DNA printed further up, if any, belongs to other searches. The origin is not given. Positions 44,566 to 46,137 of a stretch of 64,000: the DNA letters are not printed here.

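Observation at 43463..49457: Two tandem pairs of histidine-kinase paralogues; the upstream member of each pair lacks the phospho-acceptor His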

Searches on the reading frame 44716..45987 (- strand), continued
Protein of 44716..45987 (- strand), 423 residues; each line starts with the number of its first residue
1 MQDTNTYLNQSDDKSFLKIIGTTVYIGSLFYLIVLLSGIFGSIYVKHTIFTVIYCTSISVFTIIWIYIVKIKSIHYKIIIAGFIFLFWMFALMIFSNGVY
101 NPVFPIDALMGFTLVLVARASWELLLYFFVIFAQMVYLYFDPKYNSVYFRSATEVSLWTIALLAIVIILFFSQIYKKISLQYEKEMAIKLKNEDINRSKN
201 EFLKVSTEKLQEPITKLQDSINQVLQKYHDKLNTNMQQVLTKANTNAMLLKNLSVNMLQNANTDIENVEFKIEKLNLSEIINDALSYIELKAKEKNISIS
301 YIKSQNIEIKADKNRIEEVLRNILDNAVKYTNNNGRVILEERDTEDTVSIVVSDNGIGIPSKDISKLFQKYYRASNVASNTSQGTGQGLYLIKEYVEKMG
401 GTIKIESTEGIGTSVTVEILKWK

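Call 20: search_protein_representatives(alignment_id=A2)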
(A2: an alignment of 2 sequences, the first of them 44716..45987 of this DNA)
Query: 2 sequences, 431 profile positions. Proteins with E-value up to 0.001 (for the whole library): 1246546; up to 1e-10: 728687; up to 1e-30: 10158. The best 150 are listed.
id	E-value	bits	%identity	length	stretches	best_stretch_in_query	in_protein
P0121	2.0e-202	689.2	-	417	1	1-429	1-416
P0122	8.2e-93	328.1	-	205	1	1-204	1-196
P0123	3.5e-85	302.9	-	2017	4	207-430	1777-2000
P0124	1.4e-84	301.0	-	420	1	7-427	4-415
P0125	1.9e-81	290.6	-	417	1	15-422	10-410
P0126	1.4e-78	281.2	-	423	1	9-425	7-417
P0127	1.9e-62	228.1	-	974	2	191-425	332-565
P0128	8.5e-62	225.9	-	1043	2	203-426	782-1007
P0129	8.3e-61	222.6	-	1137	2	192-429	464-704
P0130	1.1e-59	219.0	-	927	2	191-427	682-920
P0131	1.1e-59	218.9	-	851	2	195-429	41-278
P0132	1.8e-59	218.2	-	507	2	207-427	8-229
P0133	2.0e-59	218.1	-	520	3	191-427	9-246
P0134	3.3e-59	217.4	-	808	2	203-427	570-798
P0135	6.9e-59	216.3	-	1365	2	200-429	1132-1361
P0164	1.3e-53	198.9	-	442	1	20-428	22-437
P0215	2.7e-50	188.0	-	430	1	58-426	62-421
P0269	2.3e-48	181.6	-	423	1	27-426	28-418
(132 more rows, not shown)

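Call 24: find_homologous_proteins(query=A4, max_evalue=1e-20)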
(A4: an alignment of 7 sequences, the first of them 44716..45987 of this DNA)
Query A4 (7 sequences) (423 aa, profile of the alignment): 1789 proteins with E <= 1e-20 among 8000 candidates; the best 120 are listed.
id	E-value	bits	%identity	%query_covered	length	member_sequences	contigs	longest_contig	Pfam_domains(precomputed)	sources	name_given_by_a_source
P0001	7.2e-168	577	100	100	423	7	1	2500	PF02518.32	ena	-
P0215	1.5e-151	523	32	61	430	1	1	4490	PF02518.32,PF00512.32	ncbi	-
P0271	1.2e-107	379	30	82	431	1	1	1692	PF13581.13,PF02518.32,PF00512.32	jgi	jgi:signal transduction histidine kinase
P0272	7.6e-107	376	27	94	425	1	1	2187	PF02518.32,PF00512.32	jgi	-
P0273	1.2e-80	290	28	88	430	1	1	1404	PF02518.32,PF00512.32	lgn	-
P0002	3.0e-77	279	28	87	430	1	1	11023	PF02518.32,PF00512.32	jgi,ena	-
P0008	6.1e-55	205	36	51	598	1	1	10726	PF00672.31,PF17201.11,PF02743.25,PF03338.22,PF02518.32,PF00512.32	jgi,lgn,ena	-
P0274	6.0e-54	202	30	52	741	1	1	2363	PF02518.32,PF00512.32,PF16927.12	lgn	-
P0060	1.2e-53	201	27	79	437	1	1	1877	PF25323.3,PF02518.32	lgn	-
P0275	1.7e-53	200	29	53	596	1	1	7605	PF00672.31,PF16736.12,PF08448.17,PF02518.32,PF00512.32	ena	-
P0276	2.1e-53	200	30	53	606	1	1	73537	PF00672.31,PF16736.12,PF02518.32,PF00512.32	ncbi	ncbi:MAG: ATP-binding protein [bacterium]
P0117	5.1e-53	199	27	78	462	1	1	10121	PF25323.3,PF02518.32,PF00512.32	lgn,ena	-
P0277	5.7e-53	199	33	52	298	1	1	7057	PF02518.32,PF00512.32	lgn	-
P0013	8.8e-53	198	28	79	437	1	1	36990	PF25323.3,PF02518.32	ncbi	-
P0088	1.3e-52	197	29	54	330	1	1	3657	PF02518.32,PF00512.32,PF00989.32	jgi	jgi:signal transduction histidine kinase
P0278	1.2e-51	194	29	54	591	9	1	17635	PF00672.31,PF12860.14,PF02518.32,PF00512.32,PF00989.32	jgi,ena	-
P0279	4.7e-51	192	31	52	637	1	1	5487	PF08447.19,PF13185.13,PF01590.33,PF02518.32,PF13492.13,PF00512.32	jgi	jgi:signal transduction histidine kinase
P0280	7.2e-51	192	31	54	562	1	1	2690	PF02518.32,PF00512.32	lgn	-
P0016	7.9e-51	192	33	55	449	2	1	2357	PF02518.32,PF00512.32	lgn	-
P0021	9.4e-51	191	29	59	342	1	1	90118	PF13581.13,PF02518.32,PF00512.32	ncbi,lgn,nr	ncbi:MAG: HAMP domain-containing sensor histidine kinase [Candidatus Moranbacteria bacterium]|nr:HAM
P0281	1.5e-50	191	30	52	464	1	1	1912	PF00672.31,PF13426.14,PF13188.14,PF02518.32,PF00512.32,PF00989.32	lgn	-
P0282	2.1e-50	190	29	51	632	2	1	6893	PF05226.17,PF02518.32,PF00512.32,PF13589.13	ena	-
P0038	2.3e-50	190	32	54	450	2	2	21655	PF02518.32,PF00512.32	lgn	-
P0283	5.0e-50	189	28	53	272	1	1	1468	PF02518.32,PF00512.32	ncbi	-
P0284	5.8e-50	189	29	55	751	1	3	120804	PF00672.31,PF08447.19,PF13426.14,PF13188.14,PF02743.25,PF08448.17,PF02518.32,PF00512.32,PF00989.32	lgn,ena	-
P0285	9.3e-50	188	29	53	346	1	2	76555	PF13581.13,PF02518.32,PF00512.32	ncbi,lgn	ncbi:MAG: ATP-binding protein [Bacteroidia bacterium]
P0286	9.8e-50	188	28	52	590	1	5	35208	PF00672.31,PF12860.14,PF02518.32,PF00512.32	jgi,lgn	jgi:two-component system phosphate regulon sensor histidine kinase PhoR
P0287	1.0e-49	188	33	56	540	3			PF02518.32,PF00512.32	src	-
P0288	3.0e-49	186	27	56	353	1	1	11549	PF02518.32,PF00512.32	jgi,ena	-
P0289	3.1e-49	186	28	52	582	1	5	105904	PF00672.31,PF23846.2,PF02518.32,PF00512.32,PF13589.13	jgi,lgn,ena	-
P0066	3.7e-49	186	32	53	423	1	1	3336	PF13426.14,PF02518.32,PF00512.32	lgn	-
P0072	3.8e-49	186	31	51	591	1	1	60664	PF00672.31,PF13426.14,PF13188.14,PF23846.2,PF08448.17,PF02518.32,PF00512.32,PF00989.32,PF13589.13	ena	-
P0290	4.8e-49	186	32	51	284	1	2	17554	PF13581.13,PF02518.32,PF00512.32,PF13589.13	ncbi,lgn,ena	ncbi:MAG: HAMP domain-containing sensor histidine kinase [Patescibacteria group bacterium]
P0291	5.1e-49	186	36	35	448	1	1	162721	PF13426.14,PF13188.14,PF08448.17,PF02518.32,PF00512.32,PF00989.32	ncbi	-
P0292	5.2e-49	186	28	59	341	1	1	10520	PF13581.13,PF02518.32,PF00512.32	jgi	jgi:signal transduction histidine kinase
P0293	6.4e-49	185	28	52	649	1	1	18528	PF13581.13,PF08448.17,PF02518.32,PF00512.32,PF00989.32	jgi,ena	-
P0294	7.2e-49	185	29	53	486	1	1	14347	PF13426.14,PF02518.32,PF00512.32,PF00989.32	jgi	-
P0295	7.6e-49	185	27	53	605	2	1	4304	PF00672.31,PF02743.25,PF23846.2,PF02518.32,PF00512.32,PF17203.11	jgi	-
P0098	8.0e-49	185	30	57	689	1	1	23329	PF13426.14,PF13188.14,PF08448.17,PF02518.32,PF00512.32,PF00989.32,PF00072.31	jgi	jgi:PAS domain S-box-containing protein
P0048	1.0e-48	185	31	51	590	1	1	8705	PF00672.31,PF13426.14,PF13188.14,PF16736.12,PF23846.2,PF08448.17,PF02518.32,PF00512.32,PF00989.32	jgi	-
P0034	1.1e-48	184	32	54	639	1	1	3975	PF00672.31,PF17201.11,PF02743.25,PF13581.13,PF02518.32,PF00512.32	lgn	-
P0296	1.2e-48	184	27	59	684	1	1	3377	PF13185.13,PF25323.3,PF01590.33,PF02518.32,PF13492.13,PF00512.32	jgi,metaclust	metaclust:\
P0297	1.3e-48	184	26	54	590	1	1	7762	PF00672.31,PF13426.14,PF12860.14,PF08448.17,PF02518.32,PF00512.32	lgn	-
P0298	1.4e-48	184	29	53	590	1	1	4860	PF00672.31,PF16736.12,PF02518.32,PF00512.32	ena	-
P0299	2.0e-48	184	30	55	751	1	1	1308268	PF13185.13,PF13581.13,PF02518.32,PF13492.13,PF00512.32,PF16927.12,PF13589.13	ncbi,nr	ncbi:MAG: ATP-binding protein [Candidatus Moranbacteria bacterium]|nr:ATP-binding protein [Candidatu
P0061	2.2e-48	184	31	51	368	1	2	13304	PF13426.14,PF08448.17,PF02518.32,PF00512.32,PF00989.32,PF13589.13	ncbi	-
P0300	2.4e-48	183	28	52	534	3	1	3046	PF02518.32,PF00512.32,PF16927.12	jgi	jgi:signal transduction histidine kinase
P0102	2.6e-48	183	30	52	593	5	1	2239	PF00672.31,PF13426.14,PF13188.14,PF08448.17,PF02518.32,PF00512.32,PF00989.32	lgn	-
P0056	3.1e-48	183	31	52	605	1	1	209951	PF00672.31,PF13426.14,PF13188.14,PF12860.14,PF16736.12,PF08448.17,PF02518.32,PF00512.32,PF00989.32,PF14501.13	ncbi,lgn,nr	ncbi:MAG: PAS domain S-box protein [Firmicutes bacterium]|nr:PAS domain S-box protein [Bacillota bac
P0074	3.1e-48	183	31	51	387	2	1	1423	PF00672.31,PF13426.14,PF13188.14,PF08448.17,PF02518.32,PF00512.32,PF00989.32,PF13589.13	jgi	jgi:two-component system phosphate regulon sensor histidine kinase PhoR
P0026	3.3e-48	183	30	53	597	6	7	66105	PF00672.31,PF14827.13,PF23846.2,PF02518.32,PF00512.32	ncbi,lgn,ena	-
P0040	3.5e-48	183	28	52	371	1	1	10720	PF08448.17,PF02518.32,PF00512.32,PF00989.32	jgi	jgi:two-component system phosphate regulon sensor histidine kinase PhoR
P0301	4.3e-48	183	32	52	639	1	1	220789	PF08447.19,PF13185.13,PF01590.33,PF02518.32,PF13492.13,PF00512.32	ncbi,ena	-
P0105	4.4e-48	183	31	51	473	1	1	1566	PF00672.31,PF13426.14,PF13188.14,PF08448.17,PF02518.32,PF00512.32,PF00989.32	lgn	-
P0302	4.9e-48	182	27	52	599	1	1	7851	PF00672.31,PF12860.14,PF16736.12,PF02518.32,PF00512.32,PF00989.32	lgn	-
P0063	4.9e-48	182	30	51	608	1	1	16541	PF00672.31,PF13426.14,PF13188.14,PF02743.25,PF16736.12,PF08448.17,PF02518.32,PF00512.32,PF00989.32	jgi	jgi:two-component system phosphate regulon sensor histidine kinase PhoR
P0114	5.0e-48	182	30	51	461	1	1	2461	PF00672.31,PF13426.14,PF13188.14,PF08448.17,PF02518.32,PF00512.32,PF00989.32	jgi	-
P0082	7.4e-48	182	34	54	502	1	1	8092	PF02518.32,PF00512.32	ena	-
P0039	8.1e-48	182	32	53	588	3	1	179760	PF00672.31,PF13188.14,PF23846.2,PF02518.32,PF00512.32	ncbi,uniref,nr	ncbi:two-component system sensor histidine kinase VicK [Melghirimyces profundicolus]|uniref:histidin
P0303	8.9e-48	182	30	59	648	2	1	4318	PF13185.13,PF01590.33,PF02518.32,PF13492.13,PF00512.32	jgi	jgi:signal transduction histidine kinase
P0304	9.9e-48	181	31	53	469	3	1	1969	PF02518.32,PF00512.32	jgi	jgi:two-component system phosphate regulon sensor histidine kinase PhoR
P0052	1.2e-47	181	28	70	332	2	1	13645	PF02518.32,PF00512.32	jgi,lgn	-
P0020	1.8e-47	181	32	51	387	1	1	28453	PF13426.14,PF08448.17,PF02518.32,PF00512.32,PF00989.32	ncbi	-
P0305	2.4e-47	180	29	51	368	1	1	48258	PF13426.14,PF13188.14,PF08448.17,PF02518.32,PF00512.32,PF00989.32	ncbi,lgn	-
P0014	3.1e-47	180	27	79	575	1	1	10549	PF02518.32,PF00512.32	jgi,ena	-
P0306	3.5e-47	180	31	53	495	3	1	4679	PF08448.17,PF02518.32,PF00512.32,PF00989.32,PF00072.31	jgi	-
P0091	3.5e-47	180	30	53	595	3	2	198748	PF00672.31,PF02743.25,PF23846.2,PF02518.32,PF00512.32,PF17203.11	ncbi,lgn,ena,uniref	ncbi:two-component system sensor histidine kinase VicK [Kroppenstedtia sanguinis]|uniref:histidine k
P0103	3.8e-47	179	31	55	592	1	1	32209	PF00672.31,PF02518.32,PF00512.32,PF13589.13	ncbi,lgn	ncbi:MAG: ATP-binding protein [Peptoniphilaceae bacterium]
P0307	5.4e-47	179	29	64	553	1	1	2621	PF02518.32,PF00512.32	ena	-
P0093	5.4e-47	179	30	51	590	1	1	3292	PF00672.31,PF13426.14,PF08448.17,PF02518.32,PF00512.32,PF00989.32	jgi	-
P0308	5.5e-47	179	30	58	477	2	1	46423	PF02518.32,PF00512.32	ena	-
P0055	5.7e-47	179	32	52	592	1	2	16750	PF00672.31,PF13426.14,PF13188.14,PF16736.12,PF08448.17,PF02518.32,PF00512.32,PF00989.32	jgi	-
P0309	6.8e-47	179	30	51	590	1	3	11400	PF00672.31,PF13426.14,PF13188.14,PF02743.25,PF08448.17,PF02518.32,PF00512.32,PF00989.32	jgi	jgi:two-component system phosphate regulon sensor histidine kinase PhoR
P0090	7.6e-47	178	32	52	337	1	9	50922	PF13581.13,PF02518.32,PF00512.32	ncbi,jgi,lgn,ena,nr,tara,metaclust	ncbi:MAG: HAMP domain-containing sensor histidine kinase [Candidatus Peribacteraceae bacterium]|jgi:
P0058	7.6e-47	178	33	51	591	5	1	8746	PF00672.31,PF13426.14,PF02743.25,PF16736.12,PF23846.2,PF08448.17,PF02518.32,PF00512.32,PF00989.32,PF13589.13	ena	-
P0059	7.6e-47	178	33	51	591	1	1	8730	PF00672.31,PF13426.14,PF02743.25,PF16736.12,PF23846.2,PF08448.17,PF02518.32,PF00512.32,PF00989.32,PF13589.13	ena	-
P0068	8.4e-47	178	30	51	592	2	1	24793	PF00672.31,PF16736.12,PF08448.17,PF02518.32,PF00512.32,PF00989.32,PF13589.13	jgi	jgi:two-component system phosphate regulon sensor histidine kinase PhoR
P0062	8.7e-47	178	30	51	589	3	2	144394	PF00672.31,PF13426.14,PF02743.25,PF16736.12,PF23846.2,PF02518.32,PF00512.32,PF00989.32,PF17203.11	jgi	jgi:two-component system phosphate regulon sensor histidine kinase PhoR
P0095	8.8e-47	178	31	55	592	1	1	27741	PF00672.31,PF02518.32,PF00512.32,PF13589.13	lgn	-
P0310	9.0e-47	178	26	53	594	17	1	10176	PF00672.31,PF13426.14,PF02743.25,PF16736.12,PF23846.2,PF08448.17,PF02518.32,PF00512.32,PF00989.32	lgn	-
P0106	9.1e-47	178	30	51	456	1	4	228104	PF00672.31,PF13426.14,PF13188.14,PF08448.17,PF02518.32,PF00512.32,PF00989.32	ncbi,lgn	ncbi:MAG: ATP-binding protein [Candidatus Omnitrophota bacterium]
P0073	1.0e-46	178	32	51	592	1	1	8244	PF00672.31,PF13426.14,PF13188.14,PF02743.25,PF23846.2,PF08448.17,PF02518.32,PF00512.32,PF00989.32,PF13589.13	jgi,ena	-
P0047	1.0e-46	178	32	51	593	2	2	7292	PF00672.31,PF13426.14,PF13188.14,PF16736.12,PF23846.2,PF08448.17,PF02518.32,PF00512.32,PF00989.32,PF13589.13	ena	-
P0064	1.1e-46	178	32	51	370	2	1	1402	PF13426.14,PF13188.14,PF08448.17,PF02518.32,PF00512.32,PF00989.32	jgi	jgi:two-component system phosphate regulon sensor histidine kinase PhoR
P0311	1.2e-46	178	29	51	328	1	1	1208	PF13426.14,PF08448.17,PF02518.32,PF00512.32,PF00989.32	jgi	jgi:two-component system phosphate regulon sensor histidine kinase PhoR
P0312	1.2e-46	178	33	53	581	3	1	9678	PF00672.31,PF16736.12,PF23846.2,PF02518.32,PF00512.32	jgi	jgi:two-component system phosphate regulon sensor histidine kinase PhoR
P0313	1.2e-46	178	29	54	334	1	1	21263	PF02518.32,PF00512.32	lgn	-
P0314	1.3e-46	178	32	53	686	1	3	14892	PF00672.31,PF08447.19,PF13426.14,PF08448.17,PF02518.32,PF00512.32,PF00989.32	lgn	-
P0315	1.3e-46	178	29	54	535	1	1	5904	PF02518.32,PF00512.32,PF16927.12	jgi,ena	-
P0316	1.3e-46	178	27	51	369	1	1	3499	PF13426.14,PF13188.14,PF08448.17,PF02518.32,PF00512.32,PF00989.32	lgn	-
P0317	1.5e-46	177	34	54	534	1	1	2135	PF13185.13,PF25323.3,PF01590.33,PF02518.32,PF13492.13,PF00512.32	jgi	jgi:signal transduction histidine kinase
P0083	1.6e-46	177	29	51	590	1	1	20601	PF00672.31,PF13426.14,PF13188.14,PF02743.25,PF16736.12,PF23846.2,PF08448.17,PF02518.32,PF00512.32,PF00989.32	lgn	-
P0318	1.6e-46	177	32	59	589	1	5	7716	PF13185.13,PF25323.3,PF01590.33,PF02518.32,PF13492.13,PF00512.32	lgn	-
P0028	1.6e-46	177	32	51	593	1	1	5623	PF00672.31,PF13426.14,PF13188.14,PF02743.25,PF16736.12,PF23846.2,PF08448.17,PF02518.32,PF00512.32,PF00989.32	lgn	-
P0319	2.0e-46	177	33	54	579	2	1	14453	PF13185.13,PF25323.3,PF01590.33,PF02518.32,PF13492.13,PF00512.32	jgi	jgi:signal transduction histidine kinase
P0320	2.0e-46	177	32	60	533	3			PF02518.32,PF00512.32,PF16927.12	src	-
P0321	2.1e-46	177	29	51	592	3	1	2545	PF00672.31,PF13426.14,PF13188.14,PF02743.25,PF16736.12,PF08448.17,PF02518.32,PF00512.32,PF00989.32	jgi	-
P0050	2.7e-46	177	32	51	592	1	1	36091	PF00672.31,PF13426.14,PF13188.14,PF02743.25,PF16736.12,PF08448.17,PF02518.32,PF00512.32,PF00989.32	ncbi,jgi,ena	ncbi:MAG: ATP-binding protein [Candidatus Omnitrophota bacterium]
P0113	2.7e-46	177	31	51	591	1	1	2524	PF00672.31,PF13426.14,PF13188.14,PF02743.25,PF16736.12,PF08448.17,PF02518.32,PF00512.32,PF00989.32,PF13589.13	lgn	-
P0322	2.7e-46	177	30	51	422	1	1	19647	PF13426.14,PF13188.14,PF08448.17,PF02518.32,PF00512.32,PF00989.32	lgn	-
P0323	2.8e-46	177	32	51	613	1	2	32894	PF00672.31,PF13188.14,PF16736.12,PF08448.17,PF02518.32,PF00512.32,PF00989.32,PF13589.13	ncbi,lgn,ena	-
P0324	3.0e-46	176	33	54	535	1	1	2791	PF08447.19,PF02518.32,PF00512.32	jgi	jgi:PAS domain S-box-containing protein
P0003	3.5e-46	176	32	59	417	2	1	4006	PF13185.13,PF02518.32,PF00512.32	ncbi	ncbi:MAG: GAF domain-containing sensor histidine kinase [Patescibacteria group bacterium]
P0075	3.5e-46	176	32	51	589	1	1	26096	PF00672.31,PF13426.14,PF13188.14,PF16736.12,PF06103.17,PF08448.17,PF02518.32,PF00512.32,PF00989.32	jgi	-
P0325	3.8e-46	176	31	51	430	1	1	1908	PF13426.14,PF02518.32,PF00512.32,PF00989.32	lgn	-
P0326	4.6e-46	176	30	53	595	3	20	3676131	PF00672.31,PF02743.25,PF14827.13,PF23846.2,PF18719.8,PF02518.32,PF00512.32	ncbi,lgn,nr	ncbi:sensor histidine kinase VicK [Desmospora sp. 8437]|nr:ATP-binding protein [Kroppenstedtia eburn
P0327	4.9e-46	176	30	53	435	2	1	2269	PF13185.13,PF01590.33,PF02518.32,PF13492.13,PF00512.32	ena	-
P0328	5.0e-46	176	31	52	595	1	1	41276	PF00672.31,PF16736.12,PF02518.32,PF00512.32,PF00989.32,PF13589.13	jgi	jgi:two-component system, OmpR family, phosphate regulon sensor histidine kinase PhoR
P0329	5.3e-46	176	36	44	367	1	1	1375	PF02518.32,PF00512.32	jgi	jgi:two-component system phosphate regulon sensor histidine kinase PhoR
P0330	5.4e-46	176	27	51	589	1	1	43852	PF00672.31,PF13426.14,PF16736.12,PF08448.17,PF02518.32,PF00512.32,PF00989.32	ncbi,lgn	-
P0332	5.7e-46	176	31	51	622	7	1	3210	PF00672.31,PF13426.14,PF13188.14,PF08448.17,PF02518.32,PF00512.32,PF00989.32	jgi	jgi:two-component system phosphate regulon sensor histidine kinase PhoR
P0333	5.8e-46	176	29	51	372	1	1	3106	PF13426.14,PF13188.14,PF08448.17,PF02518.32,PF00512.32,PF00989.32,PF13589.13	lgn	-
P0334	6.9e-46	175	29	51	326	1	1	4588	PF13426.14,PF08448.17,PF02518.32,PF00512.32,PF00989.32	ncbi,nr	ncbi:MAG: ATP-binding protein, partial [Candidatus Omnitrophica bacterium]|nr:ATP-binding protein [C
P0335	7.0e-46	175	28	51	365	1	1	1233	PF13426.14,PF13188.14,PF08448.17,PF02518.32,PF00512.32,PF00989.32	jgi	jgi:two-component system phosphate regulon sensor histidine kinase PhoR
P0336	7.0e-46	175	32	52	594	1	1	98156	PF08447.19,PF13185.13,PF01590.33,PF02518.32,PF13492.13,PF00512.32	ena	-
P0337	7.2e-46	175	29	55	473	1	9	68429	PF00672.31,PF16736.12,PF02518.32,PF00512.32,PF14501.13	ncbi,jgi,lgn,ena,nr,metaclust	ncbi:MAG: ATP-binding protein [Candidatus Ancaeobacter aquaticus]|nr:ATP-binding protein [Candidatus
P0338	7.3e-46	175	31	51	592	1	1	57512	PF00672.31,PF13426.14,PF13188.14,PF02743.25,PF16736.12,PF08448.17,PF02518.32,PF00512.32,PF00989.32,PF13589.13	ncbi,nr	ncbi:MAG: ATP-binding protein [Candidatus Omnitrophota bacterium]|nr:ATP-binding protein [Candidatus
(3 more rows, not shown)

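Call 27: find_encoding_contigs(protein=P0339, flank=6000, max_places=3)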
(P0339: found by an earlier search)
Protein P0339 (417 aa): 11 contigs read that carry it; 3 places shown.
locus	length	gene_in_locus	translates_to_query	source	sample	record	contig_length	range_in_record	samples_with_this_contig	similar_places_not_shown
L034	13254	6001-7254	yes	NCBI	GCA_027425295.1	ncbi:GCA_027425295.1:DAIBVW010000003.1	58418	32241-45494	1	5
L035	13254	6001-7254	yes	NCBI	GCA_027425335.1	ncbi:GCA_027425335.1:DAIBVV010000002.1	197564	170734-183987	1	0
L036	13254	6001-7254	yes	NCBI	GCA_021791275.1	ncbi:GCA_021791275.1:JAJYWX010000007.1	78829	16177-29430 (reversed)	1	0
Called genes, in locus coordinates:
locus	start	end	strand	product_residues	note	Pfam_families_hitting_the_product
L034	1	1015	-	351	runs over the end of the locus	PF02618:YceG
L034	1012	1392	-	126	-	PF03652:RuvX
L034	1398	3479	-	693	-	PF01411:tRNA-synt_2c, PF07973:tRNA_SAD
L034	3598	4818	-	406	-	PF09685:MamF_MmsF (weak)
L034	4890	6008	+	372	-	PF00266:Aminotran_5, PF01212:Beta_elim_lyase, PF01041:DegT_DnrJ_EryC1 (weak)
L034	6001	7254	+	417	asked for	PF02518:HATPase_c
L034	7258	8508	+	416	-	PF00512:HisKA, PF02518:HATPase_c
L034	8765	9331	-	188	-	-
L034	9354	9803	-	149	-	PF02661:Fic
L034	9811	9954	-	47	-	-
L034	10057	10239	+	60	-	-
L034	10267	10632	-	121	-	PF18931:DUF5680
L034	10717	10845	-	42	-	-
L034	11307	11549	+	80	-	-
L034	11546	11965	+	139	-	PF01850:PIN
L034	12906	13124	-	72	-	PF11127:YgaP-like_TM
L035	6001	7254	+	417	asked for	PF02518:HATPase_c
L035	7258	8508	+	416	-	PF00512:HisKA, PF02518:HATPase_c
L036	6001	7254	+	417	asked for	PF02518:HATPase_c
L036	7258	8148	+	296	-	PF00512:HisKA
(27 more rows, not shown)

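Call 28: find_encoding_contigs(protein=P0215, flank=6000, max_places=3)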
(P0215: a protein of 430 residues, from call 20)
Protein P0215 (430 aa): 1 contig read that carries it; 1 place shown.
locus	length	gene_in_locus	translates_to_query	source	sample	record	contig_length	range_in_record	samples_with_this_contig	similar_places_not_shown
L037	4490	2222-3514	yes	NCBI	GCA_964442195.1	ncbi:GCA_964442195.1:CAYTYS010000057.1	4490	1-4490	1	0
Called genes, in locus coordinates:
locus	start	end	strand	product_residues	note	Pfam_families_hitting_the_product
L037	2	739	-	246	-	?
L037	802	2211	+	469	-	PF00749:tRNA-synt_1c, PF19269:Anticodon_2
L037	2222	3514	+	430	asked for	PF00512:HisKA (weak), PF02518:HATPase_c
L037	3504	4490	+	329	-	?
